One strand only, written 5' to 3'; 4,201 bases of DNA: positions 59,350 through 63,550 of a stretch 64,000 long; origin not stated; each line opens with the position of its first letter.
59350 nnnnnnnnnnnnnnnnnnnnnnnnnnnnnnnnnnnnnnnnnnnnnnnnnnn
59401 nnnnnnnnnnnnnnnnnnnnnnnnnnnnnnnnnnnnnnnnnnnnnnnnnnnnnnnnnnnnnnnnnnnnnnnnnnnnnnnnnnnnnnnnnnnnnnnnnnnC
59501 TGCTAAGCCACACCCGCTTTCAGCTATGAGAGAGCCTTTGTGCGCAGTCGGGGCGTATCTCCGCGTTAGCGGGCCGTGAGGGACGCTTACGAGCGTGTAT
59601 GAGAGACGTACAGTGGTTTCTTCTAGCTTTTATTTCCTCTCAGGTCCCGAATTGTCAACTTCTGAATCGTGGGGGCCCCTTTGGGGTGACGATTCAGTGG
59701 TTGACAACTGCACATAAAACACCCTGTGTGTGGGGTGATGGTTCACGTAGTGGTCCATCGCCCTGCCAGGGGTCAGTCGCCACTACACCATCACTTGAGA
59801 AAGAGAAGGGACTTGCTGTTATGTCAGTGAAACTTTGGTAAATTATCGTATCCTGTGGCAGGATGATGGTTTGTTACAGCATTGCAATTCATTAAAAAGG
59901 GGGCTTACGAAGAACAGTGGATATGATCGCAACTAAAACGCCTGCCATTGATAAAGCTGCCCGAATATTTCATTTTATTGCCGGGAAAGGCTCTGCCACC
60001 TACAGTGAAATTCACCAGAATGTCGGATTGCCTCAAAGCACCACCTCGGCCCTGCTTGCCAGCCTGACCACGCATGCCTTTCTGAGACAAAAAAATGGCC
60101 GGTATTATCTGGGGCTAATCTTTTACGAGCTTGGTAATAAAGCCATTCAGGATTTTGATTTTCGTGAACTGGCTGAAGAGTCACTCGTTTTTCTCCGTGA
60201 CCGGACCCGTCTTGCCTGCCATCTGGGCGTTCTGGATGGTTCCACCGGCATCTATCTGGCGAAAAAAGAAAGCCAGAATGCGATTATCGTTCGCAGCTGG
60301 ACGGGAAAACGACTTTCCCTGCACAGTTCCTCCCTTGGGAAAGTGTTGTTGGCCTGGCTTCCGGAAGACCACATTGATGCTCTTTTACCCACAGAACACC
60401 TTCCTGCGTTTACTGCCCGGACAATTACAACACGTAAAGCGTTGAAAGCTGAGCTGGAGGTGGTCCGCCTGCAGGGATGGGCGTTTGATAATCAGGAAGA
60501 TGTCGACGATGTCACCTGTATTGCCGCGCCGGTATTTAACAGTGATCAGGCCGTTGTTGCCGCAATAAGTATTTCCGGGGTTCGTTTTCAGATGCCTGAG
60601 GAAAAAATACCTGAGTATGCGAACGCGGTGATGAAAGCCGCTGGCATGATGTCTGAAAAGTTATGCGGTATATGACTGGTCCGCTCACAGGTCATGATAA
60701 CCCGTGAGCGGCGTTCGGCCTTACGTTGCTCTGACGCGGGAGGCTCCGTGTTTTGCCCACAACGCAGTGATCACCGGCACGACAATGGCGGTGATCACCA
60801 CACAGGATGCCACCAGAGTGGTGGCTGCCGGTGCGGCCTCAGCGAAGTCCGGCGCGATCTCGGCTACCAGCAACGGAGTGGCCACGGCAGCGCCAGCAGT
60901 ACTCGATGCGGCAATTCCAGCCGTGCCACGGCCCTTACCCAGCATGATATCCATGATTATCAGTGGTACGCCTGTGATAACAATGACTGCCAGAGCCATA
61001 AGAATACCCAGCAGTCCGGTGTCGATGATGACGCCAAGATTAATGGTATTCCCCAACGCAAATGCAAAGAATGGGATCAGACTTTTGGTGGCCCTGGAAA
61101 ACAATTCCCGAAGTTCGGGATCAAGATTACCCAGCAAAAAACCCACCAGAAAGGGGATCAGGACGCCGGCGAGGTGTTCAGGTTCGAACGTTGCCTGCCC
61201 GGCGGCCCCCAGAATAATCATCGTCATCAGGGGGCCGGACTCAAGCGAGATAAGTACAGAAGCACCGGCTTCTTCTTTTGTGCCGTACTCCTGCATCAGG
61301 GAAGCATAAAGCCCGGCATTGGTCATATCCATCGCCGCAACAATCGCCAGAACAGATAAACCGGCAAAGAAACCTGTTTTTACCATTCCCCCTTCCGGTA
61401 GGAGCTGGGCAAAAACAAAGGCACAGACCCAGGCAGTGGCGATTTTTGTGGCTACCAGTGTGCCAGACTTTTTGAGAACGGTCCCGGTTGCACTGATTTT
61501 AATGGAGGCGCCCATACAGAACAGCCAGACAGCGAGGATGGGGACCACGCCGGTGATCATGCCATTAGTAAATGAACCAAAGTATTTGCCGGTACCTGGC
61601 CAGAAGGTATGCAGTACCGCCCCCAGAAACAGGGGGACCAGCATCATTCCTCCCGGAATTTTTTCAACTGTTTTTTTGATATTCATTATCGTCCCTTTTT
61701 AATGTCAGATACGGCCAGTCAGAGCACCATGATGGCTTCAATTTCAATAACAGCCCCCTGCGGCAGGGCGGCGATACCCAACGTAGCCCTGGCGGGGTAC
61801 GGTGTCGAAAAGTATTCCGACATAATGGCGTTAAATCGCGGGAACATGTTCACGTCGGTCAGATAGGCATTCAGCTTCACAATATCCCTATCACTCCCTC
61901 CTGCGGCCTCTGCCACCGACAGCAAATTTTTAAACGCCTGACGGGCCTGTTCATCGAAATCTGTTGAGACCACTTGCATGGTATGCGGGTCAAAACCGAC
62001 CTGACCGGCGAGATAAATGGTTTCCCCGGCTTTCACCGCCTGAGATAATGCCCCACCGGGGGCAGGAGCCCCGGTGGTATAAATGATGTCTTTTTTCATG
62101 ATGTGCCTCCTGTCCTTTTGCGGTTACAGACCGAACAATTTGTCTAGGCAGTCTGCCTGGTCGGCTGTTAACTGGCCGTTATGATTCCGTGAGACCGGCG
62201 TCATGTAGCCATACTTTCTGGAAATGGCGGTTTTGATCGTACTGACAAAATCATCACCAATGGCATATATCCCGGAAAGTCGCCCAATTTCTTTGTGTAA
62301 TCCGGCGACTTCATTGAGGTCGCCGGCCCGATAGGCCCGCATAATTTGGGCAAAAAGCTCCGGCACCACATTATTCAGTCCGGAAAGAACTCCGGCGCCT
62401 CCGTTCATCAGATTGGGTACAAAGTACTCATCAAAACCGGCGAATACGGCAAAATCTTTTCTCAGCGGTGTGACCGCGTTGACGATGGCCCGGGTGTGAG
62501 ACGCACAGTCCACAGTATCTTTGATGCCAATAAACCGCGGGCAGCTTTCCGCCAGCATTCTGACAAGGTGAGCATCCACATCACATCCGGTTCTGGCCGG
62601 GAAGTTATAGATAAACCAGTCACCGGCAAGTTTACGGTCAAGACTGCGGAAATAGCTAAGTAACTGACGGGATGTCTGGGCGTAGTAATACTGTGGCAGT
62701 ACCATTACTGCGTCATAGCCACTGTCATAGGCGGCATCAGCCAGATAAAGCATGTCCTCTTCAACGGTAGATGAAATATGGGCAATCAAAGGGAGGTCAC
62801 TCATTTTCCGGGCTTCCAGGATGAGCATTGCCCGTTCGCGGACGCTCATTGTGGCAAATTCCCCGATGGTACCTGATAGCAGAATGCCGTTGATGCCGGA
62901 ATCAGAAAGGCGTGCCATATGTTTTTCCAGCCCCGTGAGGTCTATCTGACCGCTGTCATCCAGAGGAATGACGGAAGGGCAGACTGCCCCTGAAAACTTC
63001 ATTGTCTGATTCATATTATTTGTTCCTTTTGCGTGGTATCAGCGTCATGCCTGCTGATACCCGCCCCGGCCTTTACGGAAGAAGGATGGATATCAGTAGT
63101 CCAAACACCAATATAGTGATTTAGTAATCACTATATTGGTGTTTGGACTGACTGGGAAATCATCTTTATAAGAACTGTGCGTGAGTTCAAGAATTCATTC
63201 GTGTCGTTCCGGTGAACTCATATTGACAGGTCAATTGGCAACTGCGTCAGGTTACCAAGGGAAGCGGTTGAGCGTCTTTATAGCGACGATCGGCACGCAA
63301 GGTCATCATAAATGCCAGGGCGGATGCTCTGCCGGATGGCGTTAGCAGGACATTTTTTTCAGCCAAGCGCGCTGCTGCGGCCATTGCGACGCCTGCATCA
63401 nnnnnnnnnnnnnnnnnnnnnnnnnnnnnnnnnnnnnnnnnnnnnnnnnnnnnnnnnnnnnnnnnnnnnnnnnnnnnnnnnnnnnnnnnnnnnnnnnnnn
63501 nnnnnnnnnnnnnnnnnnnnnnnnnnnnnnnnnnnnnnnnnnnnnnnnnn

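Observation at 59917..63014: Plasmid-borne catabolic cassette (IclR regulator, DapA-like aldolase, RidA, KdgT-like permease)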

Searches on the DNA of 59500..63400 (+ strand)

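Call 5: search_dna_similar(query=window:59500-63400:+, collection=plasmids, mode=near, max_rows=25)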
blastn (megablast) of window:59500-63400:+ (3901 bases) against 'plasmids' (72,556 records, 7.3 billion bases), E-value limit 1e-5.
The search stops at 5000 records and this limit was reached: more records match than are counted here, and every count below describes the 5000 best-scoring records only.
Records with a match: at least 5000; places in all: 5662; records where one place covers at least 80% of the query: 207.
Best place of each record, by identity: >=99% 267; 95-99% 3803; 90-95% 815; 80-90% 115.
By first word of the organism name: Escherichia 2959; Klebsiella 1425; Shigella 265; Salmonella 175; Citrobacter 50; Serratia 46; Enterobacter 44; Raoultella 16; uncultured 5; Proteus 4; and 8 more.
By predicted mobility (MOB-suite, as given by PLSDB): conjugative 3616; mobilizable 984; non-mobilizable 400.
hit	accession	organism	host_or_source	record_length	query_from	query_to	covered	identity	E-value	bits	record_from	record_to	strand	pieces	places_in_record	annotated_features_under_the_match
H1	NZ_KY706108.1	Escherichia coli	blood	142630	1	3901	100%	99.9%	0e+0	7193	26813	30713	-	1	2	kdgT: 2-keto-3-deoxygluconate transporter | dihydrodipicolinate synthase family protein | IclR family transcriptional regulator | Rid family detoxifying hydrolase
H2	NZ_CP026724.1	Escherichia coli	Homo sapiens,Purified Isolate,feces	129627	1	3901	100%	99.9%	0e+0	7188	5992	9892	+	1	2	kdgT: 2-keto-3-deoxygluconate transporter | dihydrodipicolinate synthase family protein | IclR family transcriptional regulator | Rid family detoxifying hydrolase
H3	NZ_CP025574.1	Escherichia coli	Homo sapiens,Bacterial isolate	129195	1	3901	100%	99.9%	0e+0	7188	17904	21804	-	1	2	kdgT: 2-keto-3-deoxygluconate transporter | dihydrodipicolinate synthase family protein | IclR family transcriptional regulator | Rid family detoxifying hydrolase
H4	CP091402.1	Escherichia coli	Homo sapiens,human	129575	1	3901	100%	99.9%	0e+0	7188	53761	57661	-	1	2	kdgT: 2-keto-3-deoxygluconate transporter | dihydrodipicolinate synthase family protein | IclR family transcriptional regulator | Rid family detoxifying hydrolase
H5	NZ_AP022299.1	Escherichia coli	-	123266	1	3901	100%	99.9%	0e+0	7182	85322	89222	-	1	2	kdgT: 2-keto-3-deoxygluconate transporter | dihydrodipicolinate synthase family protein | IclR family transcriptional regulator | Rid family detoxifying hydrolase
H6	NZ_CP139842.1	Escherichia coli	Homo sapiens,cell culture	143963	1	3901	100%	99.9%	0e+0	7180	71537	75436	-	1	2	kdgT: 2-keto-3-deoxygluconate transporter | IclR family transcriptional regulator | Rid family detoxifying hydrolase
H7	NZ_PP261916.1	Escherichia coli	-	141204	1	3901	100%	99.8%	0e+0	7171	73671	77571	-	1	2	kdgT: 2-keto-3-deoxygluconate transporter | dihydrodipicolinate synthase family protein | IclR family transcriptional regulator | Rid family detoxifying hydrolase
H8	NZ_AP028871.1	Escherichia coli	Homo sapiens,stool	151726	1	3901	100%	99.8%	0e+0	7171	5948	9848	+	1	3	kdgT: 2-keto-3-deoxygluconate transporter | dihydrodipicolinate synthase family protein | IclR family transcriptional regulator | Rid family detoxifying hydrolase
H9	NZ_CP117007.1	Escherichia coli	Homo sapiens,stool sample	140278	1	3901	100%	99.8%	0e+0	7160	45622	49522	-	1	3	kdgT: 2-keto-3-deoxygluconate transporter | dihydrodipicolinate synthase family protein | IclR family transcriptional regulator | Rid family detoxifying hydrolase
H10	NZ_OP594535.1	Escherichia coli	-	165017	1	3901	100%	99.8%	0e+0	7170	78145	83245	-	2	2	IS5-like element ISKpn26 family transposase | kdgT: 2-keto-3-deoxygluconate transporter | IclR family transcriptional regulator | dihydrodipicolinate synthase family protein | Rid family detoxifying hydrolase | and 1 other names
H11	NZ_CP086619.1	Escherichia coli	Homo sapiens,Chromosome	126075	1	3901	100%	99.8%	0e+0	7155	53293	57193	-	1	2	kdgT: 2-keto-3-deoxygluconate transporter | dihydrodipicolinate synthase family protein | IclR family transcriptional regulator | Rid family detoxifying hydrolase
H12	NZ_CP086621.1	Escherichia coli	Homo sapiens,Chromosome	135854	1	3901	100%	99.8%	0e+0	7155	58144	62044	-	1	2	kdgT: 2-keto-3-deoxygluconate transporter | dihydrodipicolinate synthase family protein | IclR family transcriptional regulator | Rid family detoxifying hydrolase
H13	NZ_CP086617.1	Escherichia coli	Homo sapiens,Chromosome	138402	1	3901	100%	99.8%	0e+0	7155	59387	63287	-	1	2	kdgT: 2-keto-3-deoxygluconate transporter | dihydrodipicolinate synthase family protein | IclR family transcriptional regulator | Rid family detoxifying hydrolase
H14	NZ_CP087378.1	Escherichia coli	Homo sapiens,Chromosome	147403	1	3901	100%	99.8%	0e+0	7155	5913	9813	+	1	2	kdgT: 2-keto-3-deoxygluconate transporter | dihydrodipicolinate synthase family protein | IclR family transcriptional regulator | Rid family detoxifying hydrolase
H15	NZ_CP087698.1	Escherichia coli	Homo sapiens,Plasmid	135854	1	3901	100%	99.8%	0e+0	7155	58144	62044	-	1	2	kdgT: 2-keto-3-deoxygluconate transporter | dihydrodipicolinate synthase family protein | IclR family transcriptional regulator | Rid family detoxifying hydrolase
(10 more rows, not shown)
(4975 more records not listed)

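Call 6: get_annotated_region(hit=H2, flank=12000)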
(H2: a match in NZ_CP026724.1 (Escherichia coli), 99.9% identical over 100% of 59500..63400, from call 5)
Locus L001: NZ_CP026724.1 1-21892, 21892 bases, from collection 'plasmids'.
description: Escherichia coli strain 266917_2 plasmid p266917_2_01, complete sequence
organism: Escherichia coli (NCBI taxid 562)
taxonomy: Bacteria; Pseudomonadota; Gammaproteobacteria; Enterobacterales; Enterobacteriaceae; Escherichia; Escherichia coli
host: -; source: Homo sapiens,Purified Isolate,feces; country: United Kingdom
typing (MOB-suite, as given by PLSDB): conjugative; replicon IncFIA,IncFIB,IncFII; relaxase MOBF; mating-pair formation MPF_F
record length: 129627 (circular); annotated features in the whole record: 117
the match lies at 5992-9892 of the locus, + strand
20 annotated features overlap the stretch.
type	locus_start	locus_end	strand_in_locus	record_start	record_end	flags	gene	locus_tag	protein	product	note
CDS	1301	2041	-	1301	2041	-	-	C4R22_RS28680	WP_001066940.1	tyrosine-type recombinase/integrase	GO:0015074 - DNA integration [Evidence IEA]; GO:0006310 - DNA recombination [Evidence IEA]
CDS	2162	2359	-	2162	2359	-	-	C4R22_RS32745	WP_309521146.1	serine/threonine protein kinase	-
CDS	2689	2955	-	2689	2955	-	-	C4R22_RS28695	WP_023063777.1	type II toxin-antitoxin system ParD family antitoxin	GO:0051983 - regulation of chromosome segregation [Evidence IEA]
CDS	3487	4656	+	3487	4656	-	-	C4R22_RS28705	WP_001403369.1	hypothetical protein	-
CDS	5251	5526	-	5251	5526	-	-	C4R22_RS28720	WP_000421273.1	type II toxin-antitoxin system RelE/ParE family toxin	GO:0030541 - plasmid partitioning [Evidence IEA]; GO:0051290 - protein heterotetramerization [Evidence IEA]; GO:0009432 ...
CDS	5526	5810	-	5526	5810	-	-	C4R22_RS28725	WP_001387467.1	ribbon-helix-helix domain-containing protein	-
CDS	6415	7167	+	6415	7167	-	-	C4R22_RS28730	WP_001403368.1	IclR family transcriptional regulator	GO:0006355 - regulation of DNA-templated transcription [Evidence IEA]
CDS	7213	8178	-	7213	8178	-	kdgT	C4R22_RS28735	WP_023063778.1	2-keto-3-deoxygluconate transporter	GO:0046411 - 2-keto-3-deoxygluconate transmembrane transport [Evidence IEA]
CDS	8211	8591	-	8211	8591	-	-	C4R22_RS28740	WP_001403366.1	Rid family detoxifying hydrolase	GO:0008152 - metabolic process [Evidence IEA]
CDS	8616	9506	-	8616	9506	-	-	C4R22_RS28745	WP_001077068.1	dihydrodipicolinate synthase family protein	GO:0009436 - glyoxylate catabolic process [Evidence IEA]; GO:0071704 - organic substance metabolic process [Evidence ...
CDS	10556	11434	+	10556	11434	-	-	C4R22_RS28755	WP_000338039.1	sugar ABC transporter permease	-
CDS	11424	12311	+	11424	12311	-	-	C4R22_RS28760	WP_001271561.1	carbohydrate ABC transporter permease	GO:0008643 - carbohydrate transport [Evidence IEA]; GO:0055085 - transmembrane transport [Evidence IEA]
CDS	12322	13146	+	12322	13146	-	-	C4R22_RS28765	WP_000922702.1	phosphodiesterase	-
CDS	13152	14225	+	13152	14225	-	-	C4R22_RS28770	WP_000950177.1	ABC transporter ATP-binding protein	-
CDS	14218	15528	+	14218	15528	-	-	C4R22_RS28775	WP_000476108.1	ABC transporter substrate-binding protein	-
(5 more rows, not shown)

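Call 38: search_dna_similar(query=window:59917-63014:+, collection=ecoli_genomes, mode=near, max_rows=30, rows=spread)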
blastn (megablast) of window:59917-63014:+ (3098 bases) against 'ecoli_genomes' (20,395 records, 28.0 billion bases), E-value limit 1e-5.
Records with a match: 244; places in all: 250; records where one place covers at least 80% of the query: 221.
Genomes with a match: 244 of 5426; with a place that covers at least 80% of the query: 221. Places per genome that has any: lowest 1, median 1, highest 3. On chromosomes: 2 places; on plasmids: 248.
Best place of each record, by identity: >=99% 243; 80-90% 1.
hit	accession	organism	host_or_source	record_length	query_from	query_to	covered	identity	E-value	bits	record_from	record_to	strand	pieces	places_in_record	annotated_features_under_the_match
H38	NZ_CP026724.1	Escherichia coli strain 266917_2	Homo sapiens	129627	1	3098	100%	100.0%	0e+0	5722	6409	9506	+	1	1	kdgT: 2-keto-3-deoxygluconate transporter | dihydrodipicolinate synthase family protein | IclR family transcriptional regulator | Rid family detoxifying hydrolase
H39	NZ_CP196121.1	Escherichia coli strain B19695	Homo sapiens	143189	1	3098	100%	100.0%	0e+0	5716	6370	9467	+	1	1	kdgT: 2-keto-3-deoxygluconate transporter | dihydrodipicolinate synthase family protein | IclR family transcriptional regulator | Rid family detoxifying hydrolase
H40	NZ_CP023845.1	Escherichia coli strain 4/1-1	Homo sapiens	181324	1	3098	100%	99.8%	0e+0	5694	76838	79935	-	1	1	kdgT: 2-keto-3-deoxygluconate transporter | dihydrodipicolinate synthase family protein | IclR family transcriptional regulator | Rid family detoxifying hydrolase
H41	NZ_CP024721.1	Escherichia coli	Bos mutus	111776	1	3098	100%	99.8%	0e+0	5694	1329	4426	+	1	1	kdgT: 2-keto-3-deoxygluconate transporter | dihydrodipicolinate synthase family protein | IclR family transcriptional regulator | Rid family detoxifying hydrolase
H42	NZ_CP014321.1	Escherichia coli JJ1887 strain JJ1887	Homo sapiens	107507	1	3098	100%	99.8%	0e+0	5694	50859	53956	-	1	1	kdgT: 2-keto-3-deoxygluconate transporter | dihydrodipicolinate synthase family protein | IclR family transcriptional regulator | Rid family detoxifying hydrolase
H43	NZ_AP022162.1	Escherichia coli strain WP5-S18-ESBL-08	-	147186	1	3098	100%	99.8%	0e+0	5694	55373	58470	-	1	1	kdgT: 2-keto-3-deoxygluconate transporter | dihydrodipicolinate synthase family protein | IclR family transcriptional regulator | Rid family detoxifying hydrolase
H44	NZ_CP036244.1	Escherichia coli strain S65EC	Homo sapiens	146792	1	3098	100%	99.8%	0e+0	5694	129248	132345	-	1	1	kdgT: 2-keto-3-deoxygluconate transporter | dihydrodipicolinate synthase family protein | IclR family transcriptional regulator | Rid family detoxifying hydrolase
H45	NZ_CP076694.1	Escherichia coli strain S103EC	Homo sapiens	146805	1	3098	100%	99.8%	0e+0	5694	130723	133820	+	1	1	kdgT: 2-keto-3-deoxygluconate transporter | dihydrodipicolinate synthase family protein | IclR family transcriptional regulator | Rid family detoxifying hydrolase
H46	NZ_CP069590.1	Escherichia coli strain FDAARGOS_1266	Homo sapiens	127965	1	3098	100%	99.8%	0e+0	5694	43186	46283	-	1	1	kdgT: 2-keto-3-deoxygluconate transporter | dihydrodipicolinate synthase family protein | IclR family transcriptional regulator | Rid family detoxifying hydrolase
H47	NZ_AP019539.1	Escherichia coli strain THO-008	Homo sapiens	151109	1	3098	100%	99.8%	0e+0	5694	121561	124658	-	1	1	kdgT: 2-keto-3-deoxygluconate transporter | dihydrodipicolinate synthase family protein | IclR family transcriptional regulator | Rid family detoxifying hydrolase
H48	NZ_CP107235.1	Escherichia coli strain REF1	human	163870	1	3098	100%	99.8%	0e+0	5694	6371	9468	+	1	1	kdgT: 2-keto-3-deoxygluconate transporter | dihydrodipicolinate synthase family protein | IclR family transcriptional regulator | Rid family detoxifying hydrolase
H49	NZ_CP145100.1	Escherichia coli strain PS_131_S11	Homo sapiens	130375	1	3098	100%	99.8%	0e+0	5694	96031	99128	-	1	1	kdgT: 2-keto-3-deoxygluconate transporter | dihydrodipicolinate synthase family protein | IclR family transcriptional regulator | Rid family detoxifying hydrolase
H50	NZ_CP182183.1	Escherichia coli strain EC19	pig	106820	1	3098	100%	99.8%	0e+0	5694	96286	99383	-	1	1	kdgT: 2-keto-3-deoxygluconate transporter | dihydrodipicolinate synthase family protein | IclR family transcriptional regulator | Rid family detoxifying hydrolase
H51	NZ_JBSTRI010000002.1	Escherichia coli strain PRO_A-1374-6M-A_ESBL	Homo sapiens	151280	1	3098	100%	99.8%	0e+0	5694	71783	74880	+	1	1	kdgT: 2-keto-3-deoxygluconate transporter | dihydrodipicolinate synthase family protein | IclR family transcriptional regulator | Rid family detoxifying hydrolase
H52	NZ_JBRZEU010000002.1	Escherichia coli strain SURV0398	Homo sapiens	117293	1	3098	100%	99.8%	0e+0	5694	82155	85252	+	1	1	kdgT: 2-keto-3-deoxygluconate transporter | dihydrodipicolinate synthase family protein | IclR family transcriptional regulator | Rid family detoxifying hydrolase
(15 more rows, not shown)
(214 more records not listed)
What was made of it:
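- Some plasmids carry truncated copies (call 38). All four ORFs are intact in 221 complete genomes (call 38).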

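Call 56: get_annotated_region(hit=H38, flank=3000)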
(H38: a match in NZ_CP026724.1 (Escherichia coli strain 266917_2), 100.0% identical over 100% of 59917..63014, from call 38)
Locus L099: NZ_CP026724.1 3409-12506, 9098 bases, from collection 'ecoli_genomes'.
description: Escherichia coli strain 266917_2 plasmid p266917_2_01, complete sequence
organism: Escherichia coli strain 266917_2 (NCBI taxid 562)
replicon: plasmid p266917_2_01; assembly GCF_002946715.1
host: Homo sapiens; source: feces; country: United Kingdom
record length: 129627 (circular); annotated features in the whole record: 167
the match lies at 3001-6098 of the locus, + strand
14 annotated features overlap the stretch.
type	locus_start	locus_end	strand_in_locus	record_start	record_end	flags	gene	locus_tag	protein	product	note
CDS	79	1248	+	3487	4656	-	-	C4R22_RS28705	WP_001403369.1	hypothetical protein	-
CDS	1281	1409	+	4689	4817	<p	-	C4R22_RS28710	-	IS481 family transposase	incomplete; partial in the middle of a contig; missing N-terminus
CDS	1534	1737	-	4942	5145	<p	-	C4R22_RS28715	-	hypothetical protein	incomplete; partial in the middle of a contig; missing C-terminus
CDS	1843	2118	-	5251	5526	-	-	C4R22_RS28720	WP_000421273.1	type II toxin-antitoxin system RelE/ParE family toxin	-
CDS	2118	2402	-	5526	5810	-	-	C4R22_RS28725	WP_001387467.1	CopG family ribbon-helix-helix protein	-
CDS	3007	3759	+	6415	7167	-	-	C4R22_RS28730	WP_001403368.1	IclR family transcriptional regulator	-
CDS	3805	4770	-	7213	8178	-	kdgT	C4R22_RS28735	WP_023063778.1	2-keto-3-deoxygluconate transporter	-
CDS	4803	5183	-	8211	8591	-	-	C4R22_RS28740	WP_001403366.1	Rid family detoxifying hydrolase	-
CDS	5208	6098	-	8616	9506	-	-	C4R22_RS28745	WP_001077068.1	dihydrodipicolinate synthase family protein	-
CDS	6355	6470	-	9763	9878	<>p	-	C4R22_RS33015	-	hypothetical protein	frameshifted; incomplete; partial in the middle of a contig; missing N-terminus and C-terminus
CDS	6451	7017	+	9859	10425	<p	-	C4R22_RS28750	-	zinc-binding dehydrogenase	internal stop; incomplete; partial in the middle of a contig; missing N-terminus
CDS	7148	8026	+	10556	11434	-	-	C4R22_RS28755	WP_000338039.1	carbohydrate ABC transporter permease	-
CDS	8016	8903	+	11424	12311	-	-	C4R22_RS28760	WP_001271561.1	carbohydrate ABC transporter permease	-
CDS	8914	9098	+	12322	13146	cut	-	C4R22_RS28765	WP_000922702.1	phosphodiesterase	-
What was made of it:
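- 59923..60675 (+): IclR-family transcriptional regulator, 250 aa from ATG 59923 (the ORF opens at GTG 59917). It is convergent with the operon. The PGAP start comes from call 56.
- Its neighbours are pseudogenes and IS remnants (calls 6, 56).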
